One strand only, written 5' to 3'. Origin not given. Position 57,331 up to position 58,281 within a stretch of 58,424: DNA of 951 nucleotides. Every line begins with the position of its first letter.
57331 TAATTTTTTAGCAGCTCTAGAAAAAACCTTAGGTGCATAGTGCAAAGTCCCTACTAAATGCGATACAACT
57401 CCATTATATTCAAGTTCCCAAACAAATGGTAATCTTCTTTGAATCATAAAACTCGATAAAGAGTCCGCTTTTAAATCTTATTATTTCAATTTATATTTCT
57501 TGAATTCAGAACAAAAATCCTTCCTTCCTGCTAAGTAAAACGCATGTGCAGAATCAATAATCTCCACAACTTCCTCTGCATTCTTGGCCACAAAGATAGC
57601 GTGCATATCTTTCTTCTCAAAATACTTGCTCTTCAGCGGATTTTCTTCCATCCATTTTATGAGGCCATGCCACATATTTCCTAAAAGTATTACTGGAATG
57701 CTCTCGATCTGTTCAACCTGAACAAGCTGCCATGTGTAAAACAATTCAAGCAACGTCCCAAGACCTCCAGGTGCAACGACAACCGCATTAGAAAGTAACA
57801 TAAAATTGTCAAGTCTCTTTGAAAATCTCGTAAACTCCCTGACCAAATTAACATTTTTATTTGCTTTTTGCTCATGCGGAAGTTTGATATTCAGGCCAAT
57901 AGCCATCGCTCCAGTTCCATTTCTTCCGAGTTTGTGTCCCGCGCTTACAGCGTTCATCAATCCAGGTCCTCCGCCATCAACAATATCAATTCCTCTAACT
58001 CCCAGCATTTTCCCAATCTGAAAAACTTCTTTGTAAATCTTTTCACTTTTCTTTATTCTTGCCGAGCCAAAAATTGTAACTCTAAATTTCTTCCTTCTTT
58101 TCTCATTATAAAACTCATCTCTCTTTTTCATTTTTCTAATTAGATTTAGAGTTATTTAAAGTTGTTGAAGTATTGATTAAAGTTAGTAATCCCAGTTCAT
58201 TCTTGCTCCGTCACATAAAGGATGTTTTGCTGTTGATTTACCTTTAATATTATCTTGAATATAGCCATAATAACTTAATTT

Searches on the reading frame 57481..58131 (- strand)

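Call 70: search_protein_families(library=ncbifam, proteins=[window:57481-58131:-], max_evalue=1e-8)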
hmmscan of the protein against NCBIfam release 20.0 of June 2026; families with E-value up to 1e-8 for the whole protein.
window:57481-58131:- (216 aa): 3 families
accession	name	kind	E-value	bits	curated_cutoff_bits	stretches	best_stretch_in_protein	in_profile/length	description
TIGR00730.1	TIGR00730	subfamily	8.3e-25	87.5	96.35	1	18-192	3-175/178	TIGR00730 family Rossman fold protein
NF038390.1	Nsidase_PpnN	equivalog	6e-13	48.3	450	1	17-152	147-286/450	nucleotide 5'-monophosphate nucleosidase PpnN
NF058542.1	CtkRMPhLog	equivalog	5.5e-10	39.5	300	1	31-191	16-174/177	cytokinin riboside 5'-monophosphate phosphoribohydrolase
